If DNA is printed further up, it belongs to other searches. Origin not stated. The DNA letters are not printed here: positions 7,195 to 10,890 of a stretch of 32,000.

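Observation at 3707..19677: Compact, translationally coupled mevalonate-to-sterol operon in which half of the genes are domain fusions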

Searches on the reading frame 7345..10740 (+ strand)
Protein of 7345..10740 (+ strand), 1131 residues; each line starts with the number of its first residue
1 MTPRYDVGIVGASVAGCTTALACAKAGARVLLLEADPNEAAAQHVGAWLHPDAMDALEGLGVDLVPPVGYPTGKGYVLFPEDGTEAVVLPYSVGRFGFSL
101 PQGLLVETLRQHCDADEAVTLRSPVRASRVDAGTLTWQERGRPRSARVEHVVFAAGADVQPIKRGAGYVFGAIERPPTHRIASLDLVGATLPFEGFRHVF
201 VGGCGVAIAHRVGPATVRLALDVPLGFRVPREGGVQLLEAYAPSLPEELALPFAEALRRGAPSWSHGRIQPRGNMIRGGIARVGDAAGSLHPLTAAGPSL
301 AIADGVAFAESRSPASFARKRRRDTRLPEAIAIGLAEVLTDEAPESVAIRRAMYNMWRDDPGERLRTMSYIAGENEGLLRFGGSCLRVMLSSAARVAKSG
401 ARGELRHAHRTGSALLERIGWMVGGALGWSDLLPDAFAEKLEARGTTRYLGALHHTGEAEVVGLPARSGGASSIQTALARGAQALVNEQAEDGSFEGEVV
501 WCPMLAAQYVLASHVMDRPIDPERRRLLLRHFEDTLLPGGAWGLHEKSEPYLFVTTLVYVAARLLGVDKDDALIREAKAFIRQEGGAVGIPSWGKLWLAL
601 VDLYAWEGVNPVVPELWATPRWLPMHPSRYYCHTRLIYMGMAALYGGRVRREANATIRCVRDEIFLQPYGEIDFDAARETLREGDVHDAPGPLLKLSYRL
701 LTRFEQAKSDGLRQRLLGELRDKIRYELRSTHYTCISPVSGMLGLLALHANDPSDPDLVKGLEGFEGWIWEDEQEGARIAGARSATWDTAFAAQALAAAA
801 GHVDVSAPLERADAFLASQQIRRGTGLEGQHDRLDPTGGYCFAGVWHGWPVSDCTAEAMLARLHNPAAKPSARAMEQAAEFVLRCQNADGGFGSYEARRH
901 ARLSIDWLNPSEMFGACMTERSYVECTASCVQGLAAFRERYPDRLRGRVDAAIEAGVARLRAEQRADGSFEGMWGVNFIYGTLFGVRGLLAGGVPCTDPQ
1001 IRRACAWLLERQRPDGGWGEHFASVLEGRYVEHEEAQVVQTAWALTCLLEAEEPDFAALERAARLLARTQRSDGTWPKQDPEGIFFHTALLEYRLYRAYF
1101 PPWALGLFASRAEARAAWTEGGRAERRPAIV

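Call 5: search_protein_families(library=pfam, proteins=[window:7345-10740:+], max_evalue=0.01)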
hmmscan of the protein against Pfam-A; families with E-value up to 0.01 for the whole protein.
window:7345-10740:+ (1131 aa): 12 families
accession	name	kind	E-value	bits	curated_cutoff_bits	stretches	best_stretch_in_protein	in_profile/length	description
PF13243.12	SQHop_cyclase_C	-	9.1e-54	183.1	26.1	1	784-1107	2-316/319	Squalene-hopene cyclase C-terminal domain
PF13249.12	SQHop_cyclase_N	-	7.1e-51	173.5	26.2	1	479-773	2-290/291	Squalene-hopene cyclase N-terminal domain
PF01266.30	DAO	-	1.1e-06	28.8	27.9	1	6-53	1-50/353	FAD dependent oxidoreductase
PF00432.27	Prenyltrans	-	1.6e-06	28.2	26.5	0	784-896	77-171/304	Prenyltransferase alpha-alpha toroid domain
PF01494.25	FAD_binding_3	-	2.8e-06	27.2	22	1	5-63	2-59/349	FAD binding domain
PF08491.16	SE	-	2.2e-05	24.1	20.1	1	186-310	35-162/276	Squalene epoxidase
PF13450.12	NAD_binding_8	-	0.00038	21.1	21.9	1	9-37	1-29/68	NAD(P)-binding Rossmann-like domain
PF07678.20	TED_complement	-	0.00053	19.6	22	0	998-1052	113-166/312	A-macroglobulin TED domain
PF12831.13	FAD_oxidored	-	0.0018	18.1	27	1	6-36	1-31/416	FAD dependent oxidoreductase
PF07992.20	Pyr_redox_2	-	0.0037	17.2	26.1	1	5-157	1-109/291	Pyridine nucleotide-disulphide oxidoreductase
PF00890.30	FAD_binding_2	-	0.0038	16.9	20.4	1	6-38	1-33/414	FAD binding domain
PF01134.28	GIDA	-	0.0069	15.9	22.1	1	6-39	1-34/391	Glucose inhibited division protein A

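Call 6: search_protein_families(library=ncbifam, proteins=[window:7345-10740:+], max_evalue=0.001)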
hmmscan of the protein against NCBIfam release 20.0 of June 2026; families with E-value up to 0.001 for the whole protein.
window:7345-10740:+ (1131 aa): 26 families (the best 25 are shown)
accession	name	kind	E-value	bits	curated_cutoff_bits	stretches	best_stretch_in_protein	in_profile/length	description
TIGR03463.1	osq_cycl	subfamily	2.3e-214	713.4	851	1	484-1107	3-633/634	2,3-oxidosqualene cyclase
TIGR01787.1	squalene_cyclas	subfamily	6.5e-138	461.1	322.7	1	478-1109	2-621/622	squalene/oxidosqualene cyclases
TIGR01507.1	hopene_cyclase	equivalog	7e-74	249.3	431.1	1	473-1112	16-637/640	squalene--hopene cyclase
TIGR04277.1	squa_tetra_cyc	equivalog_domain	2.5e-16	59.4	500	1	871-1108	381-620/624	tetrahymanol synthase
NF005612.0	PRK07364.1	equivalog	1e-07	30.9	487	1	4-62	18-77/415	FAD-dependent hydroxylase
NF005566.0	PRK07236.1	subfamily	1.9e-07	30.3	333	1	5-79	7-81/386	hypothetical protein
NF005313.0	PRK06847.1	subfamily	3.9e-07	29.4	372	1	6-65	6-65/375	hypothetical protein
NF005720.0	PRK07538.1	subfamily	2.3e-06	26.8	400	1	6-62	4-59/418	hypothetical protein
TIGR02032.1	GG-red-SF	subfamily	3.2e-06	27.1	158.8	1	5-36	1-32/297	geranylgeranyl reductase family protein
TIGR01988.1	Ubi-OHases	subfamily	1.7e-05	23.9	224.65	0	274-311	274-311/387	ubiquinone biosynthesis hydroxylase, UbiH/UbiF/VisC/COQ6 family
NF004318.0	PRK05714.1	equivalog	6.1e-05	21.9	653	0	276-324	285-333/407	2-octaprenyl-3-methyl-6-methoxy-1,4-benzoquinol hydroxylase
NF004356.0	PRK05732.1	equivalog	0.00015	20.7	384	0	275-312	279-316/395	2-octaprenyl-6-methoxyphenyl hydroxylase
NF038174.1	maturase_GoxB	equivalog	0.00017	20.7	400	1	6-63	2-57/358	glycine oxidase maturase GoxB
TIGR03197.1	MnmC_Cterm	equivalog_domain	0.00023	20.3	174.2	1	7-42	2-39/400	FAD-dependent 5-carboxymethylaminomethyl-2-thiouridine(34) oxidoreductase MnmC1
NF005062.0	PRK06475.1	equivalog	0.00025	20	524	0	8-62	7-60/401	FAD-binding protein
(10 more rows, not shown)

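Call 8: find_encoding_contigs(protein=window:7345-10740:+, flank=10000, max_places=5)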
Protein window:7345-10740:+ (1131 aa): 1 contig read that carries it; 1 place shown.
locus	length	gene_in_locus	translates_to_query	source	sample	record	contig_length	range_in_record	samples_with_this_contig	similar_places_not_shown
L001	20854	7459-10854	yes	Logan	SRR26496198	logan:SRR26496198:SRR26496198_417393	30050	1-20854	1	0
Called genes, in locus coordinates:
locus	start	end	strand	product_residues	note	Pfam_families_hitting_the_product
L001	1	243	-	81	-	?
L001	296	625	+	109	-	-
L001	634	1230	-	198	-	-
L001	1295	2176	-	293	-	-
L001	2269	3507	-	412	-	PF00072:Response_reg, PF00563:EAL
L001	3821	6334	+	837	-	PF00368:HMG-CoA_red, PF01073:3Beta_HSD, PF01370:Epimerase, PF02719:Polysacc_synt_2, PF05368:NmrA, PF07993:NAD_binding_4 (faint), PF13460:NAD_binding_10, PF16363:GDP_Man_Dehyd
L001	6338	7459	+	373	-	PF01266:DAO (weak), PF01494:FAD_binding_3, PF05834:Lycopene_cycl (faint), PF07992:Pyr_redox_2 (weak), PF22578:GGR_cat (weak)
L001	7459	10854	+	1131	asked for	PF01266:DAO (weak), PF01494:FAD_binding_3 (faint), PF08491:SE (faint), PF13249:SQHop_cyclase_N, PF00432:Prenyltrans (faint), PF13243:SQHop_cyclase_C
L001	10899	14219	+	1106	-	PF00890:FAD_binding_2 (weak), PF01266:DAO (weak), PF01494:FAD_binding_3, PF07992:Pyr_redox_2 (weak), PF12831:FAD_oxidored (weak), PF08491:SE, PF00494:SQS_PSY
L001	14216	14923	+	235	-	PF04116:FA_hydroxylase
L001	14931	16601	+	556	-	PF00067:p450, PF13370:Fer4_13, PF13459:Fer4_15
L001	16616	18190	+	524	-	PF00171:Aldedh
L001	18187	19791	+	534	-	PF00732:GMC_oxred_N, PF00890:FAD_binding_2 (faint), PF01266:DAO (weak), PF05199:GMC_oxred_C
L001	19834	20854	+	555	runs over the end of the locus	PF00512:HisKA, PF02518:HATPase_c, PF00072:Response_reg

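Call 10: find_homologous_proteins(query=window:7345-10740:+, max_evalue=1e-10)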
Query window:7345-10740:+ (1131 aa): 182 proteins with E <= 1e-10 among 8000 candidates; the best 120 are listed.
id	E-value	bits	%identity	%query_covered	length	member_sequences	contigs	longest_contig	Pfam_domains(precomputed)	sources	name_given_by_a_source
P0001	0.0e+0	2591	100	100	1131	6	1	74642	PF01266.31,PF08491.17,PF13243.13,PF00432.28,PF01494.26,PF13249.13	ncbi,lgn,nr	ncbi:MAG: FAD-dependent oxidoreductase [Myxococcota bacterium]|nr:FAD-dependent oxidoreductase [Myxo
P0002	0.0e+0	2316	88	100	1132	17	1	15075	PF01266.31,PF07678.21,PF08491.17,PF13243.13,PF00432.28,PF01494.26,PF13249.13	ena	-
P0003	0.0e+0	1874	74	99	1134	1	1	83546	PF01266.31,PF07678.21,PF08491.17,PF07992.21,PF13243.13,PF00432.28,PF01494.26,PF13249.13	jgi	-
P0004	0.0e+0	1836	71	99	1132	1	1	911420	PF01266.31,PF07678.21,PF08491.17,PF13243.13,PF00432.28,PF01494.26,PF13249.13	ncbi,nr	ncbi:MAG: hypothetical protein H6719_08500 [Sandaracinaceae bacterium]|nr:hypothetical protein [Sand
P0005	0.0e+0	1762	69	100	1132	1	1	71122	PF01266.31,PF07678.21,PF07992.21,PF13243.13,PF00432.28,PF13249.13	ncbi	-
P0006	0.0e+0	1761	71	98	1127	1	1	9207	PF08491.17,PF13243.13,PF00432.28,PF13249.13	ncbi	-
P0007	0.0e+0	1733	69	100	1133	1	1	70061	PF07678.21,PF08491.17,PF13243.13,PF00432.28,PF13249.13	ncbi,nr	ncbi:MAG: hypothetical protein KF729_23175 [Sandaracinaceae bacterium]|nr:hypothetical protein [Sand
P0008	0.0e+0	1719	69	98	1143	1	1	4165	PF01266.31,PF00890.31,PF08491.17,PF13243.13,PF00432.28,PF01494.26,PF13249.13,PF12831.14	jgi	jgi:lanosterol synthase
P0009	0.0e+0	1695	68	98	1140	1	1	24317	PF01266.31,PF00890.31,PF08491.17,PF07992.21,PF03486.21,PF13243.13,PF00432.28,PF01494.26,PF13249.13,PF12831.14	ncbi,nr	ncbi:MAG TPA: FAD-dependent oxidoreductase [Sandaracinaceae bacterium LLY-WYZ-13_1]|nr:FAD-dependent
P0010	0.0e+0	1689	67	99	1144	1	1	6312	PF01266.31,PF07678.21,PF13243.13,PF00432.28,PF13249.13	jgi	-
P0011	0.0e+0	1613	64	98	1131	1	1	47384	PF01266.31,PF08491.17,PF13243.13,PF00432.28,PF13249.13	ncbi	ncbi:MAG: FAD-dependent oxidoreductase [Sandaracinaceae bacterium]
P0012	0.0e+0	1589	64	99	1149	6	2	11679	PF01266.31,PF08491.17,PF07992.21,PF13243.13,PF00432.28,PF01494.26,PF13249.13,PF12831.14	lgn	-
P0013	0.0e+0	1586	63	98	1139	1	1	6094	PF01266.31,PF13450.13,PF00890.31,PF08491.17,PF13243.13,PF00432.28,PF01134.29,PF01494.26,PF13249.13,PF12831.14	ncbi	-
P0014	0.0e+0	1584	64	98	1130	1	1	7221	PF01266.31,PF13450.13,PF08491.17,PF13243.13,PF00432.28,PF01494.26,PF13249.13,PF12831.14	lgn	-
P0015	0.0e+0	1569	64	99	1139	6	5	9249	PF01266.31,PF00890.31,PF08491.17,PF07992.21,PF13243.13,PF01494.26,PF13249.13,PF12831.14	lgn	-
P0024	0.0e+0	1321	55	99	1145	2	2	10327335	PF01266.31,PF13450.13,PF00890.31,PF08491.17,PF13243.13,PF00432.28,PF01494.26,PF13249.13,PF12831.14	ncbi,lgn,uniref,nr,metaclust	ncbi:FAD-dependent oxidoreductase [Sandaracinus amylolyticus]|uniref:Squalene--hopene cyclase n=1 Ta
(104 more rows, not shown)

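Call 18: find_encoding_contigs(protein=P0024, flank=10000, max_places=2)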
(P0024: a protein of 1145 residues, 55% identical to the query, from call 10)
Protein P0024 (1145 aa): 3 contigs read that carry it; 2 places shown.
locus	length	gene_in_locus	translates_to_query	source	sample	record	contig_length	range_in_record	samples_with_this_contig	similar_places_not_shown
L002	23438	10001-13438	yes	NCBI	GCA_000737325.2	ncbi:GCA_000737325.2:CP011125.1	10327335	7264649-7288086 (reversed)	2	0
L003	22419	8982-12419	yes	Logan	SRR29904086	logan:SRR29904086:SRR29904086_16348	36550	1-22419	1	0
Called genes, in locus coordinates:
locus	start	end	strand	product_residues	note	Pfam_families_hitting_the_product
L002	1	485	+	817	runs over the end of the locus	PF00857:Isochorismatase (weak), PF19974:TCAD9, PF05706:CDKN3, PF22784:PTP-SAK, PF22785:Tc-R-P, PF22741:PTP-NADK (weak), PF00782:DSPc (weak)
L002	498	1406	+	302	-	PF00291:PALP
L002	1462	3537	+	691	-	-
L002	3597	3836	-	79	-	-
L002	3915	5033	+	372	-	PF00478:IMPDH (faint), PF01070:FMN_dh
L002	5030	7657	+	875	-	PF00368:HMG-CoA_red, PF01073:3Beta_HSD, PF01370:Epimerase, PF02719:Polysacc_synt_2, PF05368:NmrA (weak), PF07993:NAD_binding_4 (faint), PF13460:NAD_binding_10, PF16363:GDP_Man_Dehyd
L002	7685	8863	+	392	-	PF00355:Rieske, PF19112:VanA_C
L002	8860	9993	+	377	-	PF01494:FAD_binding_3, PF03486:HI0933_like (faint), PF04820:Trp_halogenase (faint), PF05834:Lycopene_cycl (faint), PF07992:Pyr_redox_2 (weak), PF01266:DAO (weak), PF22578:GGR_cat (weak)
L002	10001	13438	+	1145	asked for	PF00890:FAD_binding_2 (weak), PF01266:DAO (weak), PF01494:FAD_binding_3, PF12831:FAD_oxidored (weak), PF08491:SE, PF13249:SQHop_cyclase_N, PF13243:SQHop_cyclase_C, PF00432:Prenyltrans (weak), +1 more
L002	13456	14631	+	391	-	PF01222:ERG4_ERG24, PF06966:DUF1295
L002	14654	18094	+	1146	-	PF01266:DAO, PF01494:FAD_binding_3, PF07992:Pyr_redox_2 (faint), PF08491:SE, PF00494:SQS_PSY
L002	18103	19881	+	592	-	PF00067:p450, PF13370:Fer4_13, PF13459:Fer4_15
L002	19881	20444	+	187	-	PF04622:ERG2_Sigma1R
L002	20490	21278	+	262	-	PF01790:LGT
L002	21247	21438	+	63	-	-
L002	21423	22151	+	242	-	-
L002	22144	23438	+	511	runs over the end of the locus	PF23545:Zn_ribbon_HMPTM, PF04055:Radical_SAM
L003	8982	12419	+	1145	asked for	PF00890:FAD_binding_2 (weak), PF01266:DAO (weak), PF01494:FAD_binding_3, PF12831:FAD_oxidored (weak), PF08491:SE, PF13249:SQHop_cyclase_N, PF13243:SQHop_cyclase_C, PF00432:Prenyltrans (weak), +1 more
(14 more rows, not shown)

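Call 19: find_encoding_contigs(protein=P0004, flank=10000, max_places=1)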
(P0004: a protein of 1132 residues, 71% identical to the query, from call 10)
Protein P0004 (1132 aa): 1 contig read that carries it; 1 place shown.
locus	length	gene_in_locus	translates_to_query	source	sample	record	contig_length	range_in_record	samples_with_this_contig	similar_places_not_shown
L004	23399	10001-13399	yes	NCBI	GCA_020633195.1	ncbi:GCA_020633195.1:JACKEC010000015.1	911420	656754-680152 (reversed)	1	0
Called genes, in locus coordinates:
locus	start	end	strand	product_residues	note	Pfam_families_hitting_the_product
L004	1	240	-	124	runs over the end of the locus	PF00903:Glyoxalase, PF18029:Glyoxalase_6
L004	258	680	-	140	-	-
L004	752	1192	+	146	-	PF08818:DUF1801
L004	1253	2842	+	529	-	-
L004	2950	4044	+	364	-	PF00756:Esterase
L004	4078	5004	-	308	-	PF01476:LysM, PF23577:LysM_RLK (faint), PF01476:LysM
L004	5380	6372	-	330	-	PF00348:polyprenyl_synt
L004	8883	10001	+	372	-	PF01266:DAO (faint), PF01494:FAD_binding_3, PF05834:Lycopene_cycl (faint)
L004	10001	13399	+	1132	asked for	PF01266:DAO (weak), PF01494:FAD_binding_3 (faint), PF08491:SE, PF07678:TED_complement (faint), PF13249:SQHop_cyclase_N, PF13243:SQHop_cyclase_C, PF00432:Prenyltrans (weak)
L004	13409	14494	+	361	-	PF01222:ERG4_ERG24, PF06966:DUF1295 (weak)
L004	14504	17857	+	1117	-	PF01266:DAO, PF01494:FAD_binding_3, PF07992:Pyr_redox_2 (faint), PF12831:FAD_oxidored (weak), PF13450:NAD_binding_8 (faint), PF08491:SE, PF00494:SQS_PSY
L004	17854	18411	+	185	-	PF04622:ERG2_Sigma1R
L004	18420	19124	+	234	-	PF04116:FA_hydroxylase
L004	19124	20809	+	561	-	PF00067:p450, PF13370:Fer4_13, PF13459:Fer4_15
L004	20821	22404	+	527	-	PF00171:Aldedh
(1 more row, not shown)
